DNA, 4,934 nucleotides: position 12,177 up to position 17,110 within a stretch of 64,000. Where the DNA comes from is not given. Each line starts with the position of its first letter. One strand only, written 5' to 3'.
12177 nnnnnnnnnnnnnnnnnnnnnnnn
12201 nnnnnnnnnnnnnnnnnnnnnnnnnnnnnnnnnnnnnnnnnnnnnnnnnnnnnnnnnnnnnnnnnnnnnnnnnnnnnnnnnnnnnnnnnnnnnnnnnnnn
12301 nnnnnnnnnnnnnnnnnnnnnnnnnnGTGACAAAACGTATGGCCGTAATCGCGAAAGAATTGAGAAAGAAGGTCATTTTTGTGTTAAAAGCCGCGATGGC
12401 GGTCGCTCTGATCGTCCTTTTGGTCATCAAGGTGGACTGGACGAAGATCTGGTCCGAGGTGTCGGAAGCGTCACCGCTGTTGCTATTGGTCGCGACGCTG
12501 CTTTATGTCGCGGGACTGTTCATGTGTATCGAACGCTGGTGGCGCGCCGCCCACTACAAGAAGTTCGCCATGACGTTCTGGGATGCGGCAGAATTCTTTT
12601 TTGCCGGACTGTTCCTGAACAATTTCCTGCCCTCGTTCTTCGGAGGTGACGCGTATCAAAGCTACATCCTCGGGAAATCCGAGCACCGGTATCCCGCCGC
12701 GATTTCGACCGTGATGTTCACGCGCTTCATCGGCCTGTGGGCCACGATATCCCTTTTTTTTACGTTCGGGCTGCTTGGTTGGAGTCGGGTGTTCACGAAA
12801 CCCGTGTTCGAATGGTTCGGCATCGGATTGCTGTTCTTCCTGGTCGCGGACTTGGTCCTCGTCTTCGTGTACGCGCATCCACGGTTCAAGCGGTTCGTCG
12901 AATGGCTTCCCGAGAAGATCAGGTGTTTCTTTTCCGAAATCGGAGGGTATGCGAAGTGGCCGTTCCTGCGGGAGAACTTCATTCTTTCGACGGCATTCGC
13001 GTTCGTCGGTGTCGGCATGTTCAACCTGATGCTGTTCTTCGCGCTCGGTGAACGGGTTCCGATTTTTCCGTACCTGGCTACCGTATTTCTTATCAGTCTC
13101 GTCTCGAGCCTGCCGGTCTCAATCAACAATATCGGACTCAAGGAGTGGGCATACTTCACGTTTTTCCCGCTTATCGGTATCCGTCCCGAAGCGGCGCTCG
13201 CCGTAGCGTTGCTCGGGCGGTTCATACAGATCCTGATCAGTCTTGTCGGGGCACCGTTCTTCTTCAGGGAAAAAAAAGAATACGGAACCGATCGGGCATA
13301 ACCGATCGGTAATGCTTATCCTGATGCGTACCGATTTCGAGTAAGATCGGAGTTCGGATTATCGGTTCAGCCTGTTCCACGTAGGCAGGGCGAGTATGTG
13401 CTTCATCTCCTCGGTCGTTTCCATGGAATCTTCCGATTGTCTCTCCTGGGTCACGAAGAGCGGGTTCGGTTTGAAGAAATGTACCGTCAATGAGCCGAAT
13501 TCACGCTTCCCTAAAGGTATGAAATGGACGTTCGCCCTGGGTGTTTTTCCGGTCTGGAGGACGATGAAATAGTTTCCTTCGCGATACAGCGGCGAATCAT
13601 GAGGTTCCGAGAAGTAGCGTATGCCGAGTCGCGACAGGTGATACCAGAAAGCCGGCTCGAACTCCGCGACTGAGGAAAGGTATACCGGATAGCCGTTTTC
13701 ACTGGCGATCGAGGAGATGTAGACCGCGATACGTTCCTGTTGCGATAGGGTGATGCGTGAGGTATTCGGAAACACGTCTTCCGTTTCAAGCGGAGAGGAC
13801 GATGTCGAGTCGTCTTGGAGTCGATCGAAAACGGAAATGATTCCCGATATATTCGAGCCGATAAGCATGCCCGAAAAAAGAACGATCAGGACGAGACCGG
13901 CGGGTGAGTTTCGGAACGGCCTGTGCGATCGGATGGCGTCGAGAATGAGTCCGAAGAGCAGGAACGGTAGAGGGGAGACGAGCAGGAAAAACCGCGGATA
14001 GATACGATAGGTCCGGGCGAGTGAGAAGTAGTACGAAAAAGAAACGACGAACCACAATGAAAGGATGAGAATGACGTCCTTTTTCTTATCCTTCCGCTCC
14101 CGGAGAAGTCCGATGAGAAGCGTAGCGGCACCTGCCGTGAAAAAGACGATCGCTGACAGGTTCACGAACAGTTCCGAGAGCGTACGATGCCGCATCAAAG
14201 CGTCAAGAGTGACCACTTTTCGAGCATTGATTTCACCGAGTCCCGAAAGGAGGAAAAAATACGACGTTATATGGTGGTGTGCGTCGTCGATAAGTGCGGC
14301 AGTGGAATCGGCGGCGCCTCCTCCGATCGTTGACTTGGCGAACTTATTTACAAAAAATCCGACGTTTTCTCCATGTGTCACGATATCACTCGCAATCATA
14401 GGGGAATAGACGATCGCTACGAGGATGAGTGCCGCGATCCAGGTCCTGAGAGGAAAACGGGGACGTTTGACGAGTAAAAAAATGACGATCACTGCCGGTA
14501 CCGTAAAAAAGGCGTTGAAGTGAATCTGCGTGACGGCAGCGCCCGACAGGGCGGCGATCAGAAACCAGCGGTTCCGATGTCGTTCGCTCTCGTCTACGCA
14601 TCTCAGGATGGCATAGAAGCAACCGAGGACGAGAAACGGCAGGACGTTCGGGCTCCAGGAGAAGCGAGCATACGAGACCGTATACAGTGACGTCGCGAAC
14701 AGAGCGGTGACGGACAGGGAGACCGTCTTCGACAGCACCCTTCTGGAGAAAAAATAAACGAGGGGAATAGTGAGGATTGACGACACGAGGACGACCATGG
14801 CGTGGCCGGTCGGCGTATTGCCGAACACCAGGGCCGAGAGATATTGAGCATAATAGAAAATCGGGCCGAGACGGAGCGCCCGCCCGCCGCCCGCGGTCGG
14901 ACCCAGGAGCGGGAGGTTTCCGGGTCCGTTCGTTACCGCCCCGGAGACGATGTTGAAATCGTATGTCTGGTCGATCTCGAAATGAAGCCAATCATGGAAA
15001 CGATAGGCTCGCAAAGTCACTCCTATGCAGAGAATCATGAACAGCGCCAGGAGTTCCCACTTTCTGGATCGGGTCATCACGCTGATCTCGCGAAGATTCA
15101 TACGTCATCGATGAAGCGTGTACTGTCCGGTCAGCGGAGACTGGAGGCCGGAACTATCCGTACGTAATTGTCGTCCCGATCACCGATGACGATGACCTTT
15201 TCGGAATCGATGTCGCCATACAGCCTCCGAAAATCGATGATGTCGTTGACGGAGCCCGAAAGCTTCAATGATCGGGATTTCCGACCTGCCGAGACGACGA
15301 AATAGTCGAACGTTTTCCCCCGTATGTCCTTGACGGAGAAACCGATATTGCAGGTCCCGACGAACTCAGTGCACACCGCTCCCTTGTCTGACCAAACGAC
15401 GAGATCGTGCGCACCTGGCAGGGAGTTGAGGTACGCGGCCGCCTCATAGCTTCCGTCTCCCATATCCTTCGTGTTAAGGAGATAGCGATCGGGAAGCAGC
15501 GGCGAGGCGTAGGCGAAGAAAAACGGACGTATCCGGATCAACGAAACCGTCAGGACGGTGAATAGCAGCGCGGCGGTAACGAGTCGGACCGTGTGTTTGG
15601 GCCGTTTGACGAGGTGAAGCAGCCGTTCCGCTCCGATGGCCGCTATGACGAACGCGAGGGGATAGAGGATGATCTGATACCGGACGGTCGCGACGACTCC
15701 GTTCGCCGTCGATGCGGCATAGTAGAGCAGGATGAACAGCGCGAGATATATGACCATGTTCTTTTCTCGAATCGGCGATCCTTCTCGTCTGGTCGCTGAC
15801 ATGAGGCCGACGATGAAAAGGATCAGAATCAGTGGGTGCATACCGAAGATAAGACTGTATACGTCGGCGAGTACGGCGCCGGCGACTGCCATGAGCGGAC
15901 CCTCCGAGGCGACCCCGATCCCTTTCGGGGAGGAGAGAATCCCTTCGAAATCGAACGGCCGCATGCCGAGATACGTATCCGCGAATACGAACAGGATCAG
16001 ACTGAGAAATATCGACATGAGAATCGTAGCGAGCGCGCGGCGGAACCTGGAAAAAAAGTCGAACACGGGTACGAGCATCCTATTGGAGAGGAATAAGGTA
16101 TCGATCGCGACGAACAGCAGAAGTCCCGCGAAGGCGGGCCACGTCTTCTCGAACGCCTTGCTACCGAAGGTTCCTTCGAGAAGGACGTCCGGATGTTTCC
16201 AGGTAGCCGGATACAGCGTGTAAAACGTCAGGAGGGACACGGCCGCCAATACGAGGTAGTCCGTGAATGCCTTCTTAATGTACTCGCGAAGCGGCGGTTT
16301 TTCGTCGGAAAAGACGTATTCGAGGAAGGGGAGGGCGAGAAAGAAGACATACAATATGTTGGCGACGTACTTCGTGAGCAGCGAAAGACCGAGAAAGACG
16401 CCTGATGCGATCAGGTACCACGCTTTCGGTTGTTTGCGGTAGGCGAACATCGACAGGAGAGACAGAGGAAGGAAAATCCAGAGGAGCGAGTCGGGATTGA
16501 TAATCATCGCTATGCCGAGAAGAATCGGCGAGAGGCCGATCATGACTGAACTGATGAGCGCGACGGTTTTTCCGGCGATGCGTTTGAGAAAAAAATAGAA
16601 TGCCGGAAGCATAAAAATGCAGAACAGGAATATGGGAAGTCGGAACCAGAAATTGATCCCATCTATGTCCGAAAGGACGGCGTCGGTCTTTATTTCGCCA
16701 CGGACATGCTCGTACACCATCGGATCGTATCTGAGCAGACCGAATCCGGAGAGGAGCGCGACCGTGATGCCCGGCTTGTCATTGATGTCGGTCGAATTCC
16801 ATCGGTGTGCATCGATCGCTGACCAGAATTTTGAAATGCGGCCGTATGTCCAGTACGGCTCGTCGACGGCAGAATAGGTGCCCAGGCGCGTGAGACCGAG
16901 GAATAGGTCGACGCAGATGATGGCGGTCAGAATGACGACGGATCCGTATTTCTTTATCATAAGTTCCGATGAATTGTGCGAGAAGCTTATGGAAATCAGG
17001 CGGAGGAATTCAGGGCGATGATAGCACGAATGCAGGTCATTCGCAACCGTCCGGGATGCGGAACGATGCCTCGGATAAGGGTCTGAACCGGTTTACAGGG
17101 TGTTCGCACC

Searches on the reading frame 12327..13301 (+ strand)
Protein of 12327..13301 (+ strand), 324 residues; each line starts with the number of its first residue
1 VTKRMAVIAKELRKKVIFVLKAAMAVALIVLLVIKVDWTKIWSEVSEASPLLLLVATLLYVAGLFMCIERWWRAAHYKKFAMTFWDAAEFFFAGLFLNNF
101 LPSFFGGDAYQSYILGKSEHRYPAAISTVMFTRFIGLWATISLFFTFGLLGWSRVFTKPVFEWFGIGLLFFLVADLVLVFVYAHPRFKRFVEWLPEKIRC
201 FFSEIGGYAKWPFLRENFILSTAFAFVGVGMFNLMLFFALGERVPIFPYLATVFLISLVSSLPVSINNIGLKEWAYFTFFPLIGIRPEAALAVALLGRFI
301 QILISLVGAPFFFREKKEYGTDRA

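Call 6: search_protein_families(library=pfam, proteins=[window:12327-13301:+], max_evalue=0.01)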
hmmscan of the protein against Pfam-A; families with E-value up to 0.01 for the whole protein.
window:12327-13301:+ (324 aa): 1 family
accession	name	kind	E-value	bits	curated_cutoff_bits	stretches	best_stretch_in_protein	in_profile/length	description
PF03706.18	LPG_synthase_TM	-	1.1e-29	104.3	33.4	1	19-308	2-302/302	Lysylphosphatidylglycerol synthase TM region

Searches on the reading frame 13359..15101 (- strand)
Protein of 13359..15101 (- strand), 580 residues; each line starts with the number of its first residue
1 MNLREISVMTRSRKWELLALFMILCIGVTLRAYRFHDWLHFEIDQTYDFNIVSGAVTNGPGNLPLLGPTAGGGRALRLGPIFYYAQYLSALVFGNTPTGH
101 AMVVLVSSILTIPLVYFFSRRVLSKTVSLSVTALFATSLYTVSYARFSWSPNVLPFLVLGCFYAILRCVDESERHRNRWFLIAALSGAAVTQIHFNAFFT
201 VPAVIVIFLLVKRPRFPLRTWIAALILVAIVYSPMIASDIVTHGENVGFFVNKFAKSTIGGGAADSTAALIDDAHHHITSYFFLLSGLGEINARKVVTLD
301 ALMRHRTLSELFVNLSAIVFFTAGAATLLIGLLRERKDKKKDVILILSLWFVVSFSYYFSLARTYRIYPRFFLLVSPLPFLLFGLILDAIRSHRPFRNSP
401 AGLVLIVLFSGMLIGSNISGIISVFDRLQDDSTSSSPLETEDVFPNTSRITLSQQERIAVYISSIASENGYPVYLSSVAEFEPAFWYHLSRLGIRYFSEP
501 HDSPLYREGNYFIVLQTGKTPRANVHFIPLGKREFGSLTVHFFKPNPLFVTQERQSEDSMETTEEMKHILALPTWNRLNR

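Call 6: search_protein_families(library=pfam, proteins=[window:13359-15101:-], max_evalue=0.01)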
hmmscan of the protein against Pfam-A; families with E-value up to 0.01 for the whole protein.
window:13359-15101:- (580 aa): 1 family
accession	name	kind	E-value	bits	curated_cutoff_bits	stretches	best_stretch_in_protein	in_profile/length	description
PF13231.12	PMT_2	-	2.8e-09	37.8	26.1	1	80-236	4-158/160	Dolichyl-phosphate-mannose-protein mannosyltransferase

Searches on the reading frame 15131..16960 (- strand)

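Call 11: search_protein_families(library=pfam, proteins=[window:15131-16960:-], max_evalue=0.001)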
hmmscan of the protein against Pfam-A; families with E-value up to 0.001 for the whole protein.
window:15131-16960:- (609 aa): 1 family
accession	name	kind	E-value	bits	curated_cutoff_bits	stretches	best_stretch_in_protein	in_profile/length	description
PF13231.12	PMT_2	-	3.3e-10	40.8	26.1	1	106-231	24-145/160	Dolichyl-phosphate-mannose-protein mannosyltransferase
